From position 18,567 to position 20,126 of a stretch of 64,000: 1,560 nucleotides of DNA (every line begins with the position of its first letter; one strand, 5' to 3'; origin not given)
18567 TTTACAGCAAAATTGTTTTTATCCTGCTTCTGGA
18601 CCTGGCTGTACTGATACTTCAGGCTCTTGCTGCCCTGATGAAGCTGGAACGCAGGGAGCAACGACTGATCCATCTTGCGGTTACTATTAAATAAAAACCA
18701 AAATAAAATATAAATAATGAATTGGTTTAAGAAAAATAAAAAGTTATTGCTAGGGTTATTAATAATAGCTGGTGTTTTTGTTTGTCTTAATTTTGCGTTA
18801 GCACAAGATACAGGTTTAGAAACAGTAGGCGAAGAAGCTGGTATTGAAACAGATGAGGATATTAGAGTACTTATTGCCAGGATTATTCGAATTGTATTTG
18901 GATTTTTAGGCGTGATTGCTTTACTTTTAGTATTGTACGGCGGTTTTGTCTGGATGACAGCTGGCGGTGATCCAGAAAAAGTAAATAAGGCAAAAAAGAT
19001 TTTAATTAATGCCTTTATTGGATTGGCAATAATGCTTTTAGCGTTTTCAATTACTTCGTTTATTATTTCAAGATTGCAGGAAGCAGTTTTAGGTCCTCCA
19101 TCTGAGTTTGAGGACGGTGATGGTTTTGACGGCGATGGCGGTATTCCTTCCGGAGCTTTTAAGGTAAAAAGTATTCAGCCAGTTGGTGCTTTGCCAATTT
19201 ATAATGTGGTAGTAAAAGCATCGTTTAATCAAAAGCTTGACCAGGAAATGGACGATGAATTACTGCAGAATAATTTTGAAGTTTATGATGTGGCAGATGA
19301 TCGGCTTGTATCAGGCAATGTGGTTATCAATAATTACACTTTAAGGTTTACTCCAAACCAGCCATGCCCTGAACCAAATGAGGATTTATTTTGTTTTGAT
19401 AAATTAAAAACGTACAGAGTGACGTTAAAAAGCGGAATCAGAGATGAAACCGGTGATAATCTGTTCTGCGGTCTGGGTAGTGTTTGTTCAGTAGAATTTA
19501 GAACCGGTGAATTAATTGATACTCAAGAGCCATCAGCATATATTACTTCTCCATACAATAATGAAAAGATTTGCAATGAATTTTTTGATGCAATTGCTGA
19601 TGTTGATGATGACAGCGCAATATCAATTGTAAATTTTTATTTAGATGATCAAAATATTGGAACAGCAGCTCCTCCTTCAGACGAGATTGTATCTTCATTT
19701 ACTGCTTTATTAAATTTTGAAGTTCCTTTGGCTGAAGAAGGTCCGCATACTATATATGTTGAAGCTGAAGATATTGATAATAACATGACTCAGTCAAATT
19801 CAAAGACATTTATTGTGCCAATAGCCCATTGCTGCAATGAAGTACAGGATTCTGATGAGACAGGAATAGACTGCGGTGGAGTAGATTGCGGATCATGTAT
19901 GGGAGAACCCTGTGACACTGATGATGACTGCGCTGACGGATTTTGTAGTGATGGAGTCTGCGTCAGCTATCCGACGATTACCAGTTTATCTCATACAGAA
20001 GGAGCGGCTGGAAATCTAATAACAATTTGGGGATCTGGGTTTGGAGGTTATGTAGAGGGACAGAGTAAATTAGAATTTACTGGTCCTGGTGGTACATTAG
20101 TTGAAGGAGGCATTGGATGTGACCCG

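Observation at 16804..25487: Tandem giant paralogs sharing an N-terminal signal-peptide plus two-TM hairpin module (VirB2/TrbC-pilin-like topology)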

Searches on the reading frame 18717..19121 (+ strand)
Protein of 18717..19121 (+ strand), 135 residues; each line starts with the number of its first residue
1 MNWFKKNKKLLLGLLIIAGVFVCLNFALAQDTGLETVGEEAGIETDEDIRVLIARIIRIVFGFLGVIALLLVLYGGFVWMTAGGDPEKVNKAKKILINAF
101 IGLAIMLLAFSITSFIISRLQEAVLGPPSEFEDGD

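Call 3: search_protein_families(library=pfam, proteins=[window:18717-19106:+], max_evalue=1)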
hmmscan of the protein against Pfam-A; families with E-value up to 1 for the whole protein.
window:18717-19106:+ (130 aa): 11 families
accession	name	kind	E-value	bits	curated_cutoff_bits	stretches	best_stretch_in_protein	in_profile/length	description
PF18895.5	T4SS_pilin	-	1.3e-11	44.8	26.6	1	47-116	3-71/71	Type IV secretion system pilin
PF04956.18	TrbC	-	0.0003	21.4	27.9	1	4-115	5-97/98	TrbC/VIRB2 pilin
PF01554.23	MatE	-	0.00055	20.1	24.9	1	26-116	44-135/161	MatE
PF04479.18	RTA1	-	0.014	15.4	24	1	46-114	58-125/208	RTA1 like protein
PF15879.10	MWFE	-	0.017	15.8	27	1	98-125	3-30/55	NADH-ubiquinone oxidoreductase MWFE subunit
PF13273.12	DUF4064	-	0.02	15.5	32.1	1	52-118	10-78/102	Protein of unknown function (DUF4064)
PF25231.1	DUF7847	-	0.15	11.8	28.7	1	24-115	63-152/252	Domain of unknown function (DUF7847)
PF04277.18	OAD_gamma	-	0.18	12.9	27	0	100-122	15-37/76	Oxaloacetate decarboxylase, gamma chain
PF05987.18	DUF898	-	0.18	11.3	28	1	44-122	172-251/336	Bacterial protein of unknown function (DUF898)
PF15701.10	DUF4668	-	0.32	11.3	27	0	2-61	89-141/162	Domain of unknown function (DUF4668)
PF03631.20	Virul_fac_BrkB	-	0.38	10.8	33.7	0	9-119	113-217/259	Virulence factor BrkB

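Call 16: search_protein_representatives(protein=window:18717-19121:+)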
Query: 135 residues. Proteins with E-value up to 0.001 (for the whole library): 37278; up to 1e-10: 8151; up to 1e-30: 21. The best 150 are listed.
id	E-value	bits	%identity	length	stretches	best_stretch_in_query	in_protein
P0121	1.6e-55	203.0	35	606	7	60-118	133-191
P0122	6.3e-53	194.6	29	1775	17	49-119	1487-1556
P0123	2.8e-44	166.7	31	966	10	49-128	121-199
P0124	4.3e-44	166.0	69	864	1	3-132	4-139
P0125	7.8e-43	162.0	67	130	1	1-123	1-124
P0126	3.4e-41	156.7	65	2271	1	2-135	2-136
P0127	9.0e-41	155.3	35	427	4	49-125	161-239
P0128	3.0e-40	153.6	28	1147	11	7-114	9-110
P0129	1.9e-39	151.0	31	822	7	55-115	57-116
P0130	4.4e-38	146.6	28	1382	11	48-118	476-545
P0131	1.1e-35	138.8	43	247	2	10-128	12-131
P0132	2.7e-35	137.6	44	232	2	32-125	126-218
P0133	2.7e-34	134.4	28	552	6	41-117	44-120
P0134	5.7e-34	133.3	29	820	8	55-118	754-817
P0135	7.3e-34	133.0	31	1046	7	48-111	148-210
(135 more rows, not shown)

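Call 47: search_solved_structures(query=A2, max_evalue=10, show_alignments=3)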
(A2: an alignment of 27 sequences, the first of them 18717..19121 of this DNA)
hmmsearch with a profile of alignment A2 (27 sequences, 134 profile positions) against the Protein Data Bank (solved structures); distinct sequences matched with E-value up to 10: 13.
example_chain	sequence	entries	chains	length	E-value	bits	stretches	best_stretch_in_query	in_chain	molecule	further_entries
6i38_A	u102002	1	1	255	0.0002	24.3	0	74-92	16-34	nv2Pizza6-AYW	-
6i37_A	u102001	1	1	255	0.00023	24.1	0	74-92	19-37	nv1Pizza6-AYW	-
6i3b_A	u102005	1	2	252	0.00031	23.7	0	74-92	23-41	cPizza6-AYW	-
6f0q_A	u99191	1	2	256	0.00035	23.5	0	74-92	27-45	Pizza6-AYW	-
6i39_A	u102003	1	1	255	0.00048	23.1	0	74-92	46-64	v31Pizza6-AYW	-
6i3a_A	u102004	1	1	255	0.0026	20.7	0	74-92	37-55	v22Pizza6-AYW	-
6f0s_A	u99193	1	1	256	0.035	17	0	74-92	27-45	Pizza6-SYW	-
7zpz_A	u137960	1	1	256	0.052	16.5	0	74-92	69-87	Pizza6-TSR-TSH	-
7zqg_A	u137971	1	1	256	0.053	16.4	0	74-92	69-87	Pizza6-KSH-TSH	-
7zq2_A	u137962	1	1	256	0.054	16.4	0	74-92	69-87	Pizza6-RSH-TSH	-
7zcj_A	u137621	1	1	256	0.067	16.1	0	74-92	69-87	Pizza6-TNH-TSH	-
7zpw_A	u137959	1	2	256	0.078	15.9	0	74-92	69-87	Pizza6-TSK-TSH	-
7zph_A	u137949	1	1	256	0.092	15.7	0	74-92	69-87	Pizza6-TNK-RSH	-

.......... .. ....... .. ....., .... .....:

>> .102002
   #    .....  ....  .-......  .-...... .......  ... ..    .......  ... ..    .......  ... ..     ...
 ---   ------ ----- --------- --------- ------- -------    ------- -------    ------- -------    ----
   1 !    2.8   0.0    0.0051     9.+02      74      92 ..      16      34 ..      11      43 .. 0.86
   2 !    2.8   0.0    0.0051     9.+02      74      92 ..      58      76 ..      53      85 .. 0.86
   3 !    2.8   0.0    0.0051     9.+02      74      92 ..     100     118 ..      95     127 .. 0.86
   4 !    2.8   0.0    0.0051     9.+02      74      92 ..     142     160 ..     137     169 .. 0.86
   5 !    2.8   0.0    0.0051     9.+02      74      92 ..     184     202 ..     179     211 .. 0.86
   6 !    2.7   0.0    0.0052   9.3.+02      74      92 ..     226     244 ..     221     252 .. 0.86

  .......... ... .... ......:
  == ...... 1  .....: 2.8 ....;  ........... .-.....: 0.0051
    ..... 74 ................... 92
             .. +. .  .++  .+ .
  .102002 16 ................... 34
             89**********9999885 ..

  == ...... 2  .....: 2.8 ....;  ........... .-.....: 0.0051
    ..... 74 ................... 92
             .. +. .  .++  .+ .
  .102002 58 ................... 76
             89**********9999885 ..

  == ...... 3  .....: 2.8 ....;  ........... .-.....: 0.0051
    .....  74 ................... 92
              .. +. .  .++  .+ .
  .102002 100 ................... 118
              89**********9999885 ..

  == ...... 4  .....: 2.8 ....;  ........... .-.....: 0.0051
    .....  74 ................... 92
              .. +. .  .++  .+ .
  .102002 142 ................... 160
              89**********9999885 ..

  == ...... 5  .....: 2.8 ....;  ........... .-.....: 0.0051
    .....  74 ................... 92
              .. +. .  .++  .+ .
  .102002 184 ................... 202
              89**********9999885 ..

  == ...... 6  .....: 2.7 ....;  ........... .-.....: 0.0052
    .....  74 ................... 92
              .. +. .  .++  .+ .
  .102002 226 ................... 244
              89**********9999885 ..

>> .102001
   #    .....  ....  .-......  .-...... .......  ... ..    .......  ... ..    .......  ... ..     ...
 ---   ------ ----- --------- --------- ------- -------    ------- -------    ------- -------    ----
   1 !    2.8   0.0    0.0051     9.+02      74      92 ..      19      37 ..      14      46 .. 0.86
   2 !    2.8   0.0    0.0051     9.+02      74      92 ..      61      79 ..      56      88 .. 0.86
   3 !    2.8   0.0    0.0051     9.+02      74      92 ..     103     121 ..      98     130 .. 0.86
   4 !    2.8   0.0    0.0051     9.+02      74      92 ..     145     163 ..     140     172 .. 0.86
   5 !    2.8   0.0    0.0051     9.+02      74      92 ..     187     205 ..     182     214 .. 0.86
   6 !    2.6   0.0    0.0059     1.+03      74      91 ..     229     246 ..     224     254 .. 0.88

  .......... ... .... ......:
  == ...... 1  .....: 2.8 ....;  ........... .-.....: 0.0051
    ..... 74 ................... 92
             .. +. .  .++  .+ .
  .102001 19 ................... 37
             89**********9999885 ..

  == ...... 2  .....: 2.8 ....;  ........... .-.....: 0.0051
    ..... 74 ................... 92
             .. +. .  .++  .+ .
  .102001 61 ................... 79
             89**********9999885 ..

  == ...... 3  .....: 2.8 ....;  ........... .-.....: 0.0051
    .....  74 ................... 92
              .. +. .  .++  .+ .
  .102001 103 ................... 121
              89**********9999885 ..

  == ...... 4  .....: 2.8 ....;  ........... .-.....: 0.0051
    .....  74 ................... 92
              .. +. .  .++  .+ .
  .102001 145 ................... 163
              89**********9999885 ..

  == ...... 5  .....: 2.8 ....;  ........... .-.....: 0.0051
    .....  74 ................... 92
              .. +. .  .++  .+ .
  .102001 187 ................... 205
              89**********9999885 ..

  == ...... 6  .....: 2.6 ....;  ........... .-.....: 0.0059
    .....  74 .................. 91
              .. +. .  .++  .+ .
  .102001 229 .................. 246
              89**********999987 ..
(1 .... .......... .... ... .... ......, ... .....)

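Call 51: predict_structure(alignment_id=A2)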
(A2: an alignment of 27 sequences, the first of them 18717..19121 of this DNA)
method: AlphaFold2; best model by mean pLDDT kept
length: 135 residues; sequences in the alignment: 27
mean_pLDDT: 79.6   pTM: 0.56
mean pLDDT of the five models: 79.6, 77.7, 76.0, 74.4, 74.2
residues with pLDDT >= 90: 47; 70-90: 57; 50-70: 27; < 50: 4
segments of 3 or more residues with pLDDT < 50: none
pLDDT, mean of each block of 10 residues (from residue 1): 69 80 60 52 59 82 90 95 95 96 93 87 79 71
secondary structure, 60 per line:
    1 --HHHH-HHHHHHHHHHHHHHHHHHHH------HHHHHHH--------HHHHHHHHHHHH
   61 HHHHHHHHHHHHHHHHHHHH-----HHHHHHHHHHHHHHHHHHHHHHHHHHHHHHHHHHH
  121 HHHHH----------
elements in order: H3-6 H8-27 H34-40 H49-80 H86-125

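Call 56: fold_search(model_id=the predicted structure, library=pdb)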
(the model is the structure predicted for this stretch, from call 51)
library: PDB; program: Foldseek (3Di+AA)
matches with E <= 10: 18; with E <= 0.001: 0
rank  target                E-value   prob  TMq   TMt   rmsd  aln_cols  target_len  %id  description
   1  5zgh_L                4.1e+00  0.08  0.24  0.26  10.8        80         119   18  Cryo-EM structure of the red algal PSI-LHCR (released 2018-04-11)
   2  8tt3_H                4.4e+00  0.18  0.32  0.19  23.3       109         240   11  S. thermodepolymerans KpsM-KpsE in Glycolipid 2 state with rigid body fitted KpsT (released 2024-04-17)
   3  8cmo_L                4.7e+00  0.08  0.22  0.24   7.5        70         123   21  Cryo-EM structure of the Photosystem I - LHCI supercomplex from Coelastrella sp. (released 2024-03-06)
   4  5u0p_V                5.0e+00  0.10  0.30  0.33   7.6        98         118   13  Cryo-EM structure of the transcriptional Mediator (released 2017-03-08)
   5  8hcr_H                5.6e+00  0.09  0.27  0.26   8.9        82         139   24  Cryo-EM structure of the Mycobacterium tuberculosis cytochrome bcc:aa3 supercomplex and a novel inhibitor targeting su (released 2023-05-03)
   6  3uun_A                6.3e+00  0.09  0.33  0.38  12.4       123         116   10  Crystal Structure of N-terminal first spectrin repeat of dystrophin (released 2012-09-19)
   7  5da9_A                6.7e+00  0.25  0.42  0.15   3.2        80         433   14  ATP-gamma-S bound Rad50 from Chaetomium thermophilum in complex with the Rad50-binding domain of Mre11 (released 2016-03-02)
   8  1l6t_MODEL_1_A        7.1e+00  0.16  0.36  0.54   4.0        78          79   12  STRUCTURE OF ALA24/ASP61 TO ASP24/ASN61 SUBSTITUTED SUBUNIT C OF ESCHERICHIA COLI ATP SYNTHASE (released 2002-07-24)
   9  8zyv_G                7.1e+00  0.12  0.39  0.26  14.9       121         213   14  Bacterial flagellar sodium-driven stator PomA5PomB2 with 100 mM NaCl (released 2025-01-01)
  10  6s1k_E                7.5e+00  0.28  0.49  0.63   5.9        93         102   13  E. coli Core Signaling Unit, carrying QQQQ receptor mutation (released 2020-01-22)
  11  6z3w_D                7.5e+00  0.18  0.26  0.39   4.3        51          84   12  Human ER membrane protein complex (released 2020-07-15)
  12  3tul_C                7.5e+00  0.16  0.51  0.53   7.7       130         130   15  Crystal structure of N-terminal region of Type III Secretion Major Translocator SipB (residues 82-226) (released 2012-02-15)
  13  2y3h_A                8.5e+00  0.23  0.41  0.50  10.6        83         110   14  E63Q mutant of Cupriavidus metallidurans CH34 CnrXs (released 2011-03-30)
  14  1urf_MODEL_1_A        8.5e+00  0.13  0.34  0.51   6.2        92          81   13  HR1b domain from PRK1 (released 2003-11-06)
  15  9i3r_A                8.5e+00  0.08  0.33  0.10  11.1       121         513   19  Human TRPM4 ion channel in MAASTY copolymer lipid nanodisc in a calcium-bound state (released 2026-01-28)
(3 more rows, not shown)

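Call 63: search_protein_families(library=pfam, alignment_id=A2, max_evalue=0.01)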
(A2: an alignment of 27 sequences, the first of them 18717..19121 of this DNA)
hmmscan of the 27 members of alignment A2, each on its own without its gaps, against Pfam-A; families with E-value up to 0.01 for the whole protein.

A. member 1, window:18717-19121:+ (135 aa): 3 families
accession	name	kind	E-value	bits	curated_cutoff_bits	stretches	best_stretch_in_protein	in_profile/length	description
PF18895.5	T4SS_pilin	-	1.4e-11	44.7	26.6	1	47-116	3-71/71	Type IV secretion system pilin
PF04956.18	TrbC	-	0.00034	21.2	27.9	1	4-115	5-97/98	TrbC/VIRB2 pilin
PF01554.23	MatE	-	0.00059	20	24.9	1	26-116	44-135/161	MatE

B. families by the number of members that match (of 27 scanned): 14 families
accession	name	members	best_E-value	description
PF18895.5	T4SS_pilin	27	5.6e-14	Type IV secretion system pilin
PF04956.18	TrbC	7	7.2e-07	TrbC/VIRB2 pilin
PF01554.23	MatE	2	0.00059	MatE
PF02322.20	Cyt_bd_oxida_II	2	0.00098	Cytochrome bd terminal oxidase subunit II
PF04290.18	DctQ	1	5.9e-05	Tripartite ATP-independent periplasmic transporters, DctQ component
PF16481.10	DUF5058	1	0.00057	Domain of unknown function (DUF5058)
PF04893.22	Yip1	1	0.00069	Yip1 domain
PF14897.12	EpsG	1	0.003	EpsG family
PF05987.18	DUF898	1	0.0031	Bacterial protein of unknown function (DUF898)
PF23050.1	KH_N4BP1_1st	1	0.0036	N4BP1, first type I KH-domain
PF04479.18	RTA1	1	0.0038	RTA1 like protein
PF17329.7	DUF5367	1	0.0073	Family of unknown function (DUF5367)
PF10320.15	7TM_GPCR_Srsx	1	0.0095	Serpentine type 7TM GPCR chemoreceptor Srsx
PF14093.11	DUF4271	1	0.01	Domain of unknown function (DUF4271)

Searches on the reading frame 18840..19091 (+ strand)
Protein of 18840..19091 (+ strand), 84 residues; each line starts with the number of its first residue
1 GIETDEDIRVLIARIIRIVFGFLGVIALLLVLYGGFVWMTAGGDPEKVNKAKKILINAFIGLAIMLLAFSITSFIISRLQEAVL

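Call 62: search_dna_similar(query=window:18840-19091:+, collection=plasmids, mode=protein, max_evalue=1, max_rows=25)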
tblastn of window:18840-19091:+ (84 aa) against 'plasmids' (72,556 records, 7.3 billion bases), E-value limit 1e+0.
Records with a match: 27; places in all: 30; records where one place covers at least 80% of the query: 0.
Best place of each record, by identity: <60% 27.
By first word of the organism name: Natrinema 10; Halobacterium 4; Halomontanus 4; Miltoncostaea 1; Pontibacillus 1; Priestia 1; Natronorubrum 1; Haloterrigena 1; halophilic 1; Halostella 1; and 2 more.
By predicted mobility (MOB-suite, as given by PLSDB): non-mobilizable 27.
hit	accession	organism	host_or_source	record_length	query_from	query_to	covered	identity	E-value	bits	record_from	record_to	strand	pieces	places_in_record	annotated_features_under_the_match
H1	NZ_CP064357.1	Miltoncostaea oceani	pure culture,marine sediment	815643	24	76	63%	37.7%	2e-1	36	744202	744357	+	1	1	pilin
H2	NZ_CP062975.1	Pontibacillus sp. ALD_SL1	mangrove mud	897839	25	71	56%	40.4%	1e-3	42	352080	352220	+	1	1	Mbov_0395 family pilin-like conjugal transfer protein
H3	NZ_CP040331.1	Natrinema versiforme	-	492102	31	69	46%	46.2%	1e-1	37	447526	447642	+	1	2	pilin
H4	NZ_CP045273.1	Priestia megaterium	pure culture,Paper surface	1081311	21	71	61%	35.3%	8e-1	34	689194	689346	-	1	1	none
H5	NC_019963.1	Natrinema pellirubrum DSM 15624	-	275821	31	69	46%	43.6%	2e-1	36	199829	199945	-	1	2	pilin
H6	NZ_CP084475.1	Natrinema sp. DC36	cell culture,sediment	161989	34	69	43%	47.2%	2e-2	39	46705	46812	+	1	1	pilin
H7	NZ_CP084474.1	Natrinema sp. DC36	cell culture,sediment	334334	34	69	43%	47.2%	2e-2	39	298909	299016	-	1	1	pilin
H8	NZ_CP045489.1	Natronorubrum aibiense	single cell,Xinjiang Aibi Salt Lake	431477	34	69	43%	47.2%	2e-2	39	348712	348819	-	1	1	pilin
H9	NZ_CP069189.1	Haloterrigena salifodinae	Salt Microbe,Salt Mine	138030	34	69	43%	47.2%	2e-2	39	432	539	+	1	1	pilin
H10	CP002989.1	halophilic archaeon DL31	-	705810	34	69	43%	47.2%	4e-2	38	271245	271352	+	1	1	hypothetical protein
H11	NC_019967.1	Natrinema pellirubrum DSM 15624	-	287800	34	69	43%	47.2%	8e-2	37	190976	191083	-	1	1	pilin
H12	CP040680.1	Halostella pelagica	pure culture,isolated from salted brown ...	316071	34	69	43%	47.2%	9e-2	37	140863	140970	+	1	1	record has no annotation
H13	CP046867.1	Salinibaculum litoreum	pure culture,isolated from salted brown ...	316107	34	69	43%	47.2%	9e-2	37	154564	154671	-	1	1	record has no annotation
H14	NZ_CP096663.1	Halorussus limi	cell culture,saline soil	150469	34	69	43%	47.2%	1e-1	37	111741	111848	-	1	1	pilin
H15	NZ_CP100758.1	Natrinema gelatinilyticum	marine sediment,sediment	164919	34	69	43%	47.2%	3e-1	36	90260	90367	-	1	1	pilin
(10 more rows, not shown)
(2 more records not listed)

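Call 64: get_annotated_region(hit=H2, flank=9000)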
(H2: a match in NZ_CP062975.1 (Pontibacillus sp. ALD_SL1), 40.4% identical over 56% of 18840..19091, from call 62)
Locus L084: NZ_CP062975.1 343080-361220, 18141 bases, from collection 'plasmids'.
description: Pontibacillus sp. ALD_SL1 plasmid unnamed, complete sequence
organism: Pontibacillus sp. ALD_SL1 (NCBI taxid 2777185)
taxonomy: Bacteria; Bacillota; Bacilli; Bacillales; Bacillaceae; Pontibacillus; Pontibacillus sp. ALD SL1
host: -; source: mangrove mud; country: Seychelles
typing (MOB-suite, as given by PLSDB): non-mobilizable
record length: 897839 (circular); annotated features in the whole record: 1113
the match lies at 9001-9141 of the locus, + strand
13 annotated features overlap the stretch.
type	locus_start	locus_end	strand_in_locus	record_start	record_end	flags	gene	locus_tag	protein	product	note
CDS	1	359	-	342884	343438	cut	-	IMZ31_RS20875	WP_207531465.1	hypothetical protein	-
CDS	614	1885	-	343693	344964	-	-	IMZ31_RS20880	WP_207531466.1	hypothetical protein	-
CDS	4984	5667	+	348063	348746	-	-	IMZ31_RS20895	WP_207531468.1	chemotaxis protein CheW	GO:0006935 - chemotaxis [Evidence IEA]; GO:0007165 - signal transduction [Evidence IEA]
CDS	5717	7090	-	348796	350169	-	-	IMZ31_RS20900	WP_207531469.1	hypothetical protein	-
CDS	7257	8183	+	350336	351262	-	-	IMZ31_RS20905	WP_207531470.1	hypothetical protein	-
CDS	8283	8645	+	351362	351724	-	-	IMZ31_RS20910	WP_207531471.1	hypothetical protein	-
CDS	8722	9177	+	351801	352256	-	-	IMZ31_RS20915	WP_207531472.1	Mbov_0395 family pilin-like conjugal transfer protein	-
CDS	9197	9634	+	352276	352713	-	-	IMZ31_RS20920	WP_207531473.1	hypothetical protein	-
CDS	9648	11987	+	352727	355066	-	-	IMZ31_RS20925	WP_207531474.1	hypothetical protein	-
CDS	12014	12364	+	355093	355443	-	-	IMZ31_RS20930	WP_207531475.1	hypothetical protein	-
CDS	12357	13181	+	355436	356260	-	-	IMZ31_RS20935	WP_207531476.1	hypothetical protein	-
CDS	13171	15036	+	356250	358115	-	-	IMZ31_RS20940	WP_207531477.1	VirB4-like conjugal transfer ATPase, CD1110 family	-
CDS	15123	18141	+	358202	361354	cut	-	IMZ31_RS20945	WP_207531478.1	peptidoglycan DD-metalloendopeptidase family protein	-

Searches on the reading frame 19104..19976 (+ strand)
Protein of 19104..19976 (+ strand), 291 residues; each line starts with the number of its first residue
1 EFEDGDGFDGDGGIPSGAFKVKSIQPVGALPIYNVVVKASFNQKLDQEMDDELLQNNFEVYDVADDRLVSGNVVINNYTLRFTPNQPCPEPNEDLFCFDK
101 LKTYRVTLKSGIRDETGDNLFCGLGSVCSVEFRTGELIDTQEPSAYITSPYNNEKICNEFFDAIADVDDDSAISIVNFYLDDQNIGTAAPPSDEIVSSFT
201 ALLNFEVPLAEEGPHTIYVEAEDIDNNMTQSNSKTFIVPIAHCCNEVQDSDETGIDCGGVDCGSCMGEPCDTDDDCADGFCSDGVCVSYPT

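Call 84: search_protein_families(library=pfam, proteins=[window:19104-19976:+], max_evalue=0.1)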
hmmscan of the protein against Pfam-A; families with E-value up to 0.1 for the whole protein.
window:19104-19976:+ (291 aa): 2 families
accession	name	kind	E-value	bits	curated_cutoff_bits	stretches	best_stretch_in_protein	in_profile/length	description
PF17957.7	Big_7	-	4.1e-05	24.6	24.1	1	143-218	1-69/70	Bacterial Ig domain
PF13205.12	Big_5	-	0.0021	19.2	23.6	1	19-120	5-95/105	Bacterial Ig-like domain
